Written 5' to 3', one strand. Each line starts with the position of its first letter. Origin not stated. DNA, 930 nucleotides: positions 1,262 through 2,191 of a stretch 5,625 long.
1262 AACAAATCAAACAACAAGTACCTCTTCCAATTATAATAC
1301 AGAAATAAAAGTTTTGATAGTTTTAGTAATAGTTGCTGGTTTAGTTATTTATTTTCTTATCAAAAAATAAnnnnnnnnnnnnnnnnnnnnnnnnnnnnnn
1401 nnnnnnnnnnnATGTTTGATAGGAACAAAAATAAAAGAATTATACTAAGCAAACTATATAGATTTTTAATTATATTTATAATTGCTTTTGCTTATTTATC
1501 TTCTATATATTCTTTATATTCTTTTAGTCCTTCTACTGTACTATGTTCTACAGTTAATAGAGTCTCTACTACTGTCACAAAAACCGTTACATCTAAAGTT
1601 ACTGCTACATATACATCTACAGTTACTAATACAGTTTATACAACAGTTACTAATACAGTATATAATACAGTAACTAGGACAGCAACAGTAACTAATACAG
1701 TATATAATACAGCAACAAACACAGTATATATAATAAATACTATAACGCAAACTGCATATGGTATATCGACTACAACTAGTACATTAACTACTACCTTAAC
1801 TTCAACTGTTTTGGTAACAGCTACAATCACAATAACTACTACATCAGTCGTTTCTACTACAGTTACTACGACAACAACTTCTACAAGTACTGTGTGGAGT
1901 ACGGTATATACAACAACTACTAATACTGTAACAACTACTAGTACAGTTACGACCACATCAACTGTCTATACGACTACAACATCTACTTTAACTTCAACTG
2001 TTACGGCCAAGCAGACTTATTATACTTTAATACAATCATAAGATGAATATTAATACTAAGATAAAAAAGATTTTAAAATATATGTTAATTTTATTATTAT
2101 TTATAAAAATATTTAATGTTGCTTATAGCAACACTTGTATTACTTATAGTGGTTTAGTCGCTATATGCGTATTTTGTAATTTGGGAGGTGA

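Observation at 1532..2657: Proline-free, acid-free, strictly alternating T-x-T arrays with an 8-residue period: ordered Thr-ladder beta structure rather than a mucin-like linker?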

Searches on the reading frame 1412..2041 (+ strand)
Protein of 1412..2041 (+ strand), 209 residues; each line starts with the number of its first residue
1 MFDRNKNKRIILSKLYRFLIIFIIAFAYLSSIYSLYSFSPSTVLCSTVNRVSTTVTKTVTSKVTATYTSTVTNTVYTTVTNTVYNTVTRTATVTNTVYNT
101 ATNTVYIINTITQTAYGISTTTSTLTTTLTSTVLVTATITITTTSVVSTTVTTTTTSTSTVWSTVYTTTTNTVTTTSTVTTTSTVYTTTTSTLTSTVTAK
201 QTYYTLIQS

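Call 5: search_protein_families(library=pfam, proteins=[window:1412-2041:+], max_evalue=1)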
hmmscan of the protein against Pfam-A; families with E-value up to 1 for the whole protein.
window:1412-2041:+ (209 aa): 0 families

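Call 6: search_protein_families(library=ncbifam, proteins=[window:1412-2041:+], max_evalue=1)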
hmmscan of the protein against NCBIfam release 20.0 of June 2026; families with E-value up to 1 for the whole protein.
window:1412-2041:+ (209 aa): 0 families

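Call 8: find_encoding_contigs(protein=window:1412-2041:+, flank=10000, max_places=6)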
Protein window:1412-2041:+ (209 aa): no gene with exactly this product is on record in the collection.

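Call 17: find_homologous_proteins(query=window:1412-2041:+)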
Query window:1412-2041:+: 8000 candidates shared short words with the query, none scored E <= 0.001.

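Call 31: predict_structure(protein=window:1412-2038:+)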
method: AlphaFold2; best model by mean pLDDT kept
length: 209 residues; sequences in the alignment: 1
mean_pLDDT: 40.7   pTM: 0.21
mean pLDDT of the five models: 40.7, 39.2, 38.1, 37.5, 35.5
residues with pLDDT >= 90: 5; 70-90: 21; 50-70: 16; < 50: 167
segments of 3 or more residues with pLDDT < 50: 37-50, 59-195, 197-209
pLDDT, mean of each block of 10 residues (from residue 1): 65 84 87 57 46 50 35 30 26 26 27 26 28 26 26 30 27 33 37 47 41
secondary structure, 60 per line:
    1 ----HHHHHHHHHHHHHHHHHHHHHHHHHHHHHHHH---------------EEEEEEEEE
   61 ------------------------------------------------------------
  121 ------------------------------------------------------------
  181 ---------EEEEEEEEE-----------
elements in order: H5-36 E52-60 E190-198

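Call 51: search_protein_representatives(protein=window:1412-2038:+)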
Query: 209 residues. Proteins with E-value up to 0.001 (for the whole library): 0; up to 1e-10: 0; up to 1e-30: 0. The best 0 are listed.
